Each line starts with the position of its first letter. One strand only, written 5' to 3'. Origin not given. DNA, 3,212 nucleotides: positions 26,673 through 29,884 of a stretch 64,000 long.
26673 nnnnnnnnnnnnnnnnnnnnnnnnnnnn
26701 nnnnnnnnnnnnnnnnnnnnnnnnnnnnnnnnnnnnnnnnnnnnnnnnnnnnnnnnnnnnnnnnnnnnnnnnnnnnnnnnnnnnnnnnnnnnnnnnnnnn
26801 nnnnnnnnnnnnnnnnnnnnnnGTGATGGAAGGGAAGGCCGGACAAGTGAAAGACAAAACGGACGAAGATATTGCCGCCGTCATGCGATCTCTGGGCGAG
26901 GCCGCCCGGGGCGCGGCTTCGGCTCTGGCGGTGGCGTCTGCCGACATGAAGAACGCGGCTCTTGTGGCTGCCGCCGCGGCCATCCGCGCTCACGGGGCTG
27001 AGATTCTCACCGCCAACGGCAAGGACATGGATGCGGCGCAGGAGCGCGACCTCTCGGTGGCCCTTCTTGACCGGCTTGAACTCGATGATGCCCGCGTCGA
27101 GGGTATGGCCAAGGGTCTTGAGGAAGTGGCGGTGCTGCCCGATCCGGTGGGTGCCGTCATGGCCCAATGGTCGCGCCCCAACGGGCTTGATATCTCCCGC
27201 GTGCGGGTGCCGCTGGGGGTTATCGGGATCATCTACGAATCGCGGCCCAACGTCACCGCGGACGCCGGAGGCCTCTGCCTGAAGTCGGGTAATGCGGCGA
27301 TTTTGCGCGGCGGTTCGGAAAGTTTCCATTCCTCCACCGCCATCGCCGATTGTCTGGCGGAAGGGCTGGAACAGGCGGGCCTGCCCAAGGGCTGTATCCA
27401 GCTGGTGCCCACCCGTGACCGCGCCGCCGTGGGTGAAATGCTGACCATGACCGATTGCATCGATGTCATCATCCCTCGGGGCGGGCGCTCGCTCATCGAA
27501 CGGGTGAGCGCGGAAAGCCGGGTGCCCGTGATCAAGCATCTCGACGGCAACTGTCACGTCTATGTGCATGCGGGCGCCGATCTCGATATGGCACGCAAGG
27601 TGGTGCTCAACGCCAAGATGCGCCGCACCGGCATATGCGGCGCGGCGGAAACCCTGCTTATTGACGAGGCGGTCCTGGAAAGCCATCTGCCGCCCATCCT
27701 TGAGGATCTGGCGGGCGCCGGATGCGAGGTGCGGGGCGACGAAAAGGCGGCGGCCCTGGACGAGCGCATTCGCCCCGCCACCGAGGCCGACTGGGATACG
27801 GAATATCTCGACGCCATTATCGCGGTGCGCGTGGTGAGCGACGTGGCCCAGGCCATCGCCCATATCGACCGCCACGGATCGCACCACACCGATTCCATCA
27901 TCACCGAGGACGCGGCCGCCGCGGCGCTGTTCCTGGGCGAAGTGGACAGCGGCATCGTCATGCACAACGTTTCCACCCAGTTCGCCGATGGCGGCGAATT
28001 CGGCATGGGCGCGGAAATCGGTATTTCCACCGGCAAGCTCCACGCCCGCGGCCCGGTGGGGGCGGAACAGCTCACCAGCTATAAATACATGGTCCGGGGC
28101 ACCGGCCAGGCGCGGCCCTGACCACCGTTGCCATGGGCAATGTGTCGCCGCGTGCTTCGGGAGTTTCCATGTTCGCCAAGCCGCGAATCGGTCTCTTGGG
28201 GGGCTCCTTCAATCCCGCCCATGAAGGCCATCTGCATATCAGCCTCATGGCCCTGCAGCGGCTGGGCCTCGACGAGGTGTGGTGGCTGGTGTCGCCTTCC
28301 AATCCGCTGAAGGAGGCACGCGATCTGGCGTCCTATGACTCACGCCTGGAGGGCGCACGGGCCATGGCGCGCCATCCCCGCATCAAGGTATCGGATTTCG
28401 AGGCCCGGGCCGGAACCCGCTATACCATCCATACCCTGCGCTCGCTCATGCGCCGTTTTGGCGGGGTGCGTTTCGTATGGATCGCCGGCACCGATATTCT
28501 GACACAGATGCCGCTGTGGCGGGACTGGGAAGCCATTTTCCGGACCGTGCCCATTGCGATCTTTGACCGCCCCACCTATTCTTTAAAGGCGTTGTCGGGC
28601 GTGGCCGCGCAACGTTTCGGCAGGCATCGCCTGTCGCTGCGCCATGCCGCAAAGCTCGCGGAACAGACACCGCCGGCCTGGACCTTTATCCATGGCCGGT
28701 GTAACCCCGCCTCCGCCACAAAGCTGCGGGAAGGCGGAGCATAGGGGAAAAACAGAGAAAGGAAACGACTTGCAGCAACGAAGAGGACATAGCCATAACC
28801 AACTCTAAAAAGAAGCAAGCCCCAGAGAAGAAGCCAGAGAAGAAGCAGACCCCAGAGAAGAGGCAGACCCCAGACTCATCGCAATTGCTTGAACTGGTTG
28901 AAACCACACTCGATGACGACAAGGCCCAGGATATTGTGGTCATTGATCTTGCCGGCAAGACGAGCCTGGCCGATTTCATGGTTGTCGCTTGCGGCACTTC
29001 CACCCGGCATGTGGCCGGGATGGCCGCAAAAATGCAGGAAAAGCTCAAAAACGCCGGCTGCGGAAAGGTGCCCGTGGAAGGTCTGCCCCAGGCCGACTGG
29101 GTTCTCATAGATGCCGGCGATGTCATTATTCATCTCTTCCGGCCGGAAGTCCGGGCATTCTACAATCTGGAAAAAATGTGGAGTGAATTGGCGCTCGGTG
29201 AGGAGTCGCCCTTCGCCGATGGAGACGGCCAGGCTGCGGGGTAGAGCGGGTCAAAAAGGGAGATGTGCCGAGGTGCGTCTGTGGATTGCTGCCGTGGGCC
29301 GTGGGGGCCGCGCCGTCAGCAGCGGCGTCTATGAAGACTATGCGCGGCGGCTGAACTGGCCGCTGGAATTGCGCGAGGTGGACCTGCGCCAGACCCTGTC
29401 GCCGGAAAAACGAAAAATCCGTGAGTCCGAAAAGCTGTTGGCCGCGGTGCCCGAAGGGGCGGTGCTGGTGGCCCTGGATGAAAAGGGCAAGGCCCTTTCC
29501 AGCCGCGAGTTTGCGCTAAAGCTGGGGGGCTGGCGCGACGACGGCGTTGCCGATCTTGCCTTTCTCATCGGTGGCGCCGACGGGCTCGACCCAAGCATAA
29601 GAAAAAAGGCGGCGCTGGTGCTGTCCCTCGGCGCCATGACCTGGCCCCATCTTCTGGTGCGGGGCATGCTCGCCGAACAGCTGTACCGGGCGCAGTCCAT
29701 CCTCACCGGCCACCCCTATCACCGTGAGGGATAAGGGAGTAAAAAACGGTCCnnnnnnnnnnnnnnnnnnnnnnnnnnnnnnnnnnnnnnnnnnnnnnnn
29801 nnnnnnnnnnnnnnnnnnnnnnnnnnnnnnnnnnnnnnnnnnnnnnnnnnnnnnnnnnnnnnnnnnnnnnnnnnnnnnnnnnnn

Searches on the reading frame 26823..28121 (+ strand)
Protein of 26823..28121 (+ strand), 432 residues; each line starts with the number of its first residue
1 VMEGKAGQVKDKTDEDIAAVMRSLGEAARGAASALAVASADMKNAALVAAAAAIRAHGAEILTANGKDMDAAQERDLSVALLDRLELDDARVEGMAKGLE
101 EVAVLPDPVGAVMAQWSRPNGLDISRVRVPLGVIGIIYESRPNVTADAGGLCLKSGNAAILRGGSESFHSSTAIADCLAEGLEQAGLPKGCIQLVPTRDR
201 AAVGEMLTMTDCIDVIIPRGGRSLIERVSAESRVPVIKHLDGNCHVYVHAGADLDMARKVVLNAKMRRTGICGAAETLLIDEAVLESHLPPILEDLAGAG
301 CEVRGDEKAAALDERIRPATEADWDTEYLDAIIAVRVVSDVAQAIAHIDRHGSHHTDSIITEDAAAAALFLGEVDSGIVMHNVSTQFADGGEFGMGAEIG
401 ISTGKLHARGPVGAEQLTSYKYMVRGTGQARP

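Call 8: search_protein_families(library=pfam, proteins=[window:26823-28121:+], max_evalue=0.001)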
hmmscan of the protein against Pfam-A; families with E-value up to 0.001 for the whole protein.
window:26823-28121:+ (432 aa): 1 family
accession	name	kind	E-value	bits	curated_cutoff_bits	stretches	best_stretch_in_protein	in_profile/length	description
PF00171.27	Aldedh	-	9.8e-19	67.7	23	1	7-290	21-287/461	Aldehyde dehydrogenase family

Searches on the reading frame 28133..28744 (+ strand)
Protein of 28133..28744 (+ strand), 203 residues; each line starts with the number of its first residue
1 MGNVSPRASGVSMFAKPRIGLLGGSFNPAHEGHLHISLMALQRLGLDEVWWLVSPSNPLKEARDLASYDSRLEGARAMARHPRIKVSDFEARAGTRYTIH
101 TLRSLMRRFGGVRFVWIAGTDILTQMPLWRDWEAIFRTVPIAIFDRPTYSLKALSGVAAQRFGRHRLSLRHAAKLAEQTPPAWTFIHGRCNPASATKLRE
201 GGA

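Call 8: search_protein_families(library=pfam, proteins=[window:28133-28744:+], max_evalue=0.001)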
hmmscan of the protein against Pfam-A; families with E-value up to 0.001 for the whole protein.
window:28133-28744:+ (203 aa): 1 family
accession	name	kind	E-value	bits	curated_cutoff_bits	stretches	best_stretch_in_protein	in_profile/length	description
PF01467.32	CTP_transf_like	-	4.8e-19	69.3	21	1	21-200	1-132/133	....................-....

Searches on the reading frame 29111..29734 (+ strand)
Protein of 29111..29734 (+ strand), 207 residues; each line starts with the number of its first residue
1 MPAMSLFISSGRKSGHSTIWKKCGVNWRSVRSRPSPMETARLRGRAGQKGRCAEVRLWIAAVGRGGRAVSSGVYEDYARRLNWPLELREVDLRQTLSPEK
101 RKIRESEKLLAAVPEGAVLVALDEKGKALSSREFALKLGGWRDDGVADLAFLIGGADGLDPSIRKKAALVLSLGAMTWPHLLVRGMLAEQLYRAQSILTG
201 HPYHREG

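Call 8: search_protein_families(library=pfam, proteins=[window:29111-29734:+], max_evalue=0.001)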
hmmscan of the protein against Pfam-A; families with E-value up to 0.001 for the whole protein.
window:29111-29734:+ (207 aa): 1 family
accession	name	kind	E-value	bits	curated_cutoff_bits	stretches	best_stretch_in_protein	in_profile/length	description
PF02590.22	SPOUT_MTase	-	5e-42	143.9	27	1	56-204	2-154/154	Predicted SPOUT methyltransferase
